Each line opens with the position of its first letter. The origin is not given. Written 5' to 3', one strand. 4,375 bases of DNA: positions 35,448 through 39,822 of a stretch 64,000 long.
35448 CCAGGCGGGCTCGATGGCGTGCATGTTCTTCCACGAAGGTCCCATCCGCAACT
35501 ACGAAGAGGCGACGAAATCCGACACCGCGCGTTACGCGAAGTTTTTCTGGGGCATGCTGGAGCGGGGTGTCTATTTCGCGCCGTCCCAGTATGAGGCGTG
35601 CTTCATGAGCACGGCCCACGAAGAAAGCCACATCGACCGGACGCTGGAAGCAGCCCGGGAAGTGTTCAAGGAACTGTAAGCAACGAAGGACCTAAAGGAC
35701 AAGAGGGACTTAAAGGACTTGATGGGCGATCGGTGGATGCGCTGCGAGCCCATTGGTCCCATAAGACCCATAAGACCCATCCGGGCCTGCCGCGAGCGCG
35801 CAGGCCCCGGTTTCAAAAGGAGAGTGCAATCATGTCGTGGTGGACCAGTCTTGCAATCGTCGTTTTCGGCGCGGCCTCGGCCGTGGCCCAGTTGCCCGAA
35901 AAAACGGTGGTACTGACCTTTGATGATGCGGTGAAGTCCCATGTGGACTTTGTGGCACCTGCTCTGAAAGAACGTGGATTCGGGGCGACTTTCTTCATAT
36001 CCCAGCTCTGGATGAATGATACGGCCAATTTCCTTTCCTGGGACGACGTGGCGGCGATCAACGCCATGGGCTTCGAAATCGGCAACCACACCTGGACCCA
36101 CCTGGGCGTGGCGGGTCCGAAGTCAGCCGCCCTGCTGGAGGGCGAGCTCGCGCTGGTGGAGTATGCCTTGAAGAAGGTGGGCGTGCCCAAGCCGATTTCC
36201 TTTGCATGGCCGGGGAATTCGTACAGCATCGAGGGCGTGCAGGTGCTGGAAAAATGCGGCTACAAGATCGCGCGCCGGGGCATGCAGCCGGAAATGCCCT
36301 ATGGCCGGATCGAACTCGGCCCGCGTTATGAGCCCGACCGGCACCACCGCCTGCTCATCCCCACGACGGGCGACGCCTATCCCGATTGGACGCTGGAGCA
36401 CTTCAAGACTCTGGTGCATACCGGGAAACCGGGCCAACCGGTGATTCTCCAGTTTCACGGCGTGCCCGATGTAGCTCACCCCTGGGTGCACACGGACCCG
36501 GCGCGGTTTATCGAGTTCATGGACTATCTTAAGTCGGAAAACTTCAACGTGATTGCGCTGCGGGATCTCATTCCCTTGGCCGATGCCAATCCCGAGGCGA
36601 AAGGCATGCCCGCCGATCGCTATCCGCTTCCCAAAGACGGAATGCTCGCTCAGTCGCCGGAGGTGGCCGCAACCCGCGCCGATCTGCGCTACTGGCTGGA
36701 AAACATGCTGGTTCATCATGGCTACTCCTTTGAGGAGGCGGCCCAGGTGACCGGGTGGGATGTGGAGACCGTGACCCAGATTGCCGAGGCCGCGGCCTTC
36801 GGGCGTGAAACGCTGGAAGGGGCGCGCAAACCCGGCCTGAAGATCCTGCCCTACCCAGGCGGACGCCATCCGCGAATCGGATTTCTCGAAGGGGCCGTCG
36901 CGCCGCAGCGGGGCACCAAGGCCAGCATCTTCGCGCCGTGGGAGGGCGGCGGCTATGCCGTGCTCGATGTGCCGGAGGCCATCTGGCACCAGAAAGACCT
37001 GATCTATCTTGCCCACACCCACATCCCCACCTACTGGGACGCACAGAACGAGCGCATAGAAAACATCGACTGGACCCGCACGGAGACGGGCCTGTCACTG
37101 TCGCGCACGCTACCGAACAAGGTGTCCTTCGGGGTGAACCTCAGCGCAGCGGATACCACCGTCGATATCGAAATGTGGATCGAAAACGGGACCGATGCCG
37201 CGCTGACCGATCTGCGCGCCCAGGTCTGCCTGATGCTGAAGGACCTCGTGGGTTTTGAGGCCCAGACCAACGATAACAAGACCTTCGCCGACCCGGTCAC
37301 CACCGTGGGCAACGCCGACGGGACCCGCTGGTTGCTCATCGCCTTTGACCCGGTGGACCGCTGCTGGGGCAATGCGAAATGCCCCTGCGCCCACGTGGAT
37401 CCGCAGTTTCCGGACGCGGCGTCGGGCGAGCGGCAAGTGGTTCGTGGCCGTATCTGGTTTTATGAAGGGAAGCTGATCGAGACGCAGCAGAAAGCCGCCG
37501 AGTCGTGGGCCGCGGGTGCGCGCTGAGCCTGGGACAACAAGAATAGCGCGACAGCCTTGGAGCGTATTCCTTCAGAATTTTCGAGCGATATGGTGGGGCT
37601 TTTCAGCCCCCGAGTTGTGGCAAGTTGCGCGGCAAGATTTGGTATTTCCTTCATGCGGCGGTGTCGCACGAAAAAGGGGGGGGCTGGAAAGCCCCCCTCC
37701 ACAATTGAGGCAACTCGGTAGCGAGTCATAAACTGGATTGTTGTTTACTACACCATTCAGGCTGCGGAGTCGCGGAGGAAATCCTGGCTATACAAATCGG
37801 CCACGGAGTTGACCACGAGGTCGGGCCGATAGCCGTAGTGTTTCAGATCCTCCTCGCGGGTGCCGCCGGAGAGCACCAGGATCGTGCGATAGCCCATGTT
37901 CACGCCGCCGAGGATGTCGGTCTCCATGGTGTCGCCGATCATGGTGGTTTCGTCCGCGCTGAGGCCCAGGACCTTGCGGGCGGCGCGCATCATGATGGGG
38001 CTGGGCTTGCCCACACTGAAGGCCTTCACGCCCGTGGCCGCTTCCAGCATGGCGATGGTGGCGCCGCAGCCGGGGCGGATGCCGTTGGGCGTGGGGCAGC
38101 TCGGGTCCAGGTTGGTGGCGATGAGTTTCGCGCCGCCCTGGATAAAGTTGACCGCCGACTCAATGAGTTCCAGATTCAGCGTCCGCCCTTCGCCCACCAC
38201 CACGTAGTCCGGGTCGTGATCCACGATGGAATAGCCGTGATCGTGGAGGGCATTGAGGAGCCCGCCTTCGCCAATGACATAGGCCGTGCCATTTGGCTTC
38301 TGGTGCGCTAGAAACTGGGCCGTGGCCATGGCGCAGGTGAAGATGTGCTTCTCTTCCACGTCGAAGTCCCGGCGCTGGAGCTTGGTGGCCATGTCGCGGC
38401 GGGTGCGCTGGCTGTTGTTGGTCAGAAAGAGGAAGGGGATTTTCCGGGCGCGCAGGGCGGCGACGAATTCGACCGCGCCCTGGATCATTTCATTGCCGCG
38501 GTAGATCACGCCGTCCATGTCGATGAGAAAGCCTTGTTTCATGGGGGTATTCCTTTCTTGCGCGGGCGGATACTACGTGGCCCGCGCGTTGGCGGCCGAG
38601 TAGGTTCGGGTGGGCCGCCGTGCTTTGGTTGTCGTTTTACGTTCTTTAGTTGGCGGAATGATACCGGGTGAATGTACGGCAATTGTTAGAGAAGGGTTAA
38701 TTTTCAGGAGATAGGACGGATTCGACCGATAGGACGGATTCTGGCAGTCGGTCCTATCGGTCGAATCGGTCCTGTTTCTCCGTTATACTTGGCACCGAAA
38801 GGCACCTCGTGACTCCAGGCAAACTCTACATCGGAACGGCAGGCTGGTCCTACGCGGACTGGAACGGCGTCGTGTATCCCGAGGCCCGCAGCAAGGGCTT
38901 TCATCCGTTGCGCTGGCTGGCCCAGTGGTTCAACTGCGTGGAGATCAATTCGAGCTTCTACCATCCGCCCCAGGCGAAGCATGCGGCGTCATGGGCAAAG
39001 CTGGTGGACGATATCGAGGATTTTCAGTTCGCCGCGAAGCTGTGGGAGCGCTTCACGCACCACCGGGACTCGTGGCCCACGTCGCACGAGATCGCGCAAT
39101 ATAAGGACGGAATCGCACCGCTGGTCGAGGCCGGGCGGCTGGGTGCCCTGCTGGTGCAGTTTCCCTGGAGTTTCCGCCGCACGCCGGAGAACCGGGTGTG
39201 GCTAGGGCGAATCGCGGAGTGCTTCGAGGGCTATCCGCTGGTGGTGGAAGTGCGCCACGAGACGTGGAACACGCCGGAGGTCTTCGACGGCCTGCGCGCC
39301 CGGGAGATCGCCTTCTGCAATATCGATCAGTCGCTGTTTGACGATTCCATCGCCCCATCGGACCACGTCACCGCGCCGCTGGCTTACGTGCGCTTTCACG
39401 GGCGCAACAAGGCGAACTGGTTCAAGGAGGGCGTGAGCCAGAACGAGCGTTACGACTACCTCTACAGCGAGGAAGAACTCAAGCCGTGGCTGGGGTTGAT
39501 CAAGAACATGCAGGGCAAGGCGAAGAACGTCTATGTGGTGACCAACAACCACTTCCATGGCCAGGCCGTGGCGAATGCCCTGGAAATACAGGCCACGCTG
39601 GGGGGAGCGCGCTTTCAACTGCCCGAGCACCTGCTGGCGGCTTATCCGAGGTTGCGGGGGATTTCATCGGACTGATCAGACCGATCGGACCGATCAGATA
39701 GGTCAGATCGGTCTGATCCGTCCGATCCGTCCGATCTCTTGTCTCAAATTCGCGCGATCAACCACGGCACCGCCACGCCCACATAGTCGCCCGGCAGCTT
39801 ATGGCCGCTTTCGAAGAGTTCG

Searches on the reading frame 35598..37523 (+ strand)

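Call 11: search_protein_families(library=pfam, proteins=[window:35598-37523:+], max_evalue=0.001)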
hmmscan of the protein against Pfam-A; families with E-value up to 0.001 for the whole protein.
window:35598-37523:+ (642 aa): 1 family
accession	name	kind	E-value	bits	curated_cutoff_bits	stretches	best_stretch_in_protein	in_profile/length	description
PF01522.26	Polysacc_deac_1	-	8.3e-21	74.7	23.1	1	99-224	4-123/124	Polysaccharide deacetylase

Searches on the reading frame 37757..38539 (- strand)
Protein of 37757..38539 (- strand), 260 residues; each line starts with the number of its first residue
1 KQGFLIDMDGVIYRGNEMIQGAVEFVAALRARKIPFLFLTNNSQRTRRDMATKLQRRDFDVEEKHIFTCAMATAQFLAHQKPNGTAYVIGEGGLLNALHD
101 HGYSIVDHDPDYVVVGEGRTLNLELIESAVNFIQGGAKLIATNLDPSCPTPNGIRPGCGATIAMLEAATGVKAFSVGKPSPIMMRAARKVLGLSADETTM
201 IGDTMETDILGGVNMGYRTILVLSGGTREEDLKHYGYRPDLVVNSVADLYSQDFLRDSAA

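Call 11: search_protein_families(library=pfam, proteins=[window:37757-38539:-], max_evalue=0.001)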
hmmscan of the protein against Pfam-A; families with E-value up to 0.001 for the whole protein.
window:37757-38539:- (260 aa): 4 families
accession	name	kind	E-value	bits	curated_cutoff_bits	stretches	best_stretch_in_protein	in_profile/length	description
PF13344.12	Hydrolase_6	-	4.6e-31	107.3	27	1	4-103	1-100/101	Haloacid dehalogenase-like hydrolase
PF13242.12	Hydrolase_like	-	1.2e-25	89.7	22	1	176-249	2-75/75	HAD-hyrolase-like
PF00702.32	Hydrolase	-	1.6e-14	55.2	26.4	1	3-216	3-191/191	haloacid dehalogenase-like hydrolase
PF13419.12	HAD_2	-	6.8e-08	33.3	23.8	1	166-222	123-178/178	Haloacid dehalogenase-like hydrolase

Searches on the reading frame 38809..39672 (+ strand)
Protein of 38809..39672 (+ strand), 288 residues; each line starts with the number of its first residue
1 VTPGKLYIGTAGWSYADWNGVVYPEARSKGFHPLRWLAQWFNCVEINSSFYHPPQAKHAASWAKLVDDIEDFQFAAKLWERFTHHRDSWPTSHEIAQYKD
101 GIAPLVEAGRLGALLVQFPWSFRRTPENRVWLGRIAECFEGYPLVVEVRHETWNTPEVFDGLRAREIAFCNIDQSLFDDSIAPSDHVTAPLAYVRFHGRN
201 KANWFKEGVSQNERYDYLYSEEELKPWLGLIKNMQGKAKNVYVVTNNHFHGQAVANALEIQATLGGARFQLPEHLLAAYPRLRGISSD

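Call 11: search_protein_families(library=pfam, proteins=[window:38809-39672:+], max_evalue=0.001)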
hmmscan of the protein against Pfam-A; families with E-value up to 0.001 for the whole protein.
window:38809-39672:+ (288 aa): 1 family
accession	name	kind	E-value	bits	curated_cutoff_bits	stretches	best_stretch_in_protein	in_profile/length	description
PF01904.24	DUF72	-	3.9e-58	197.5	25.3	1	23-261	1-215/217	Protein of unknown function DUF72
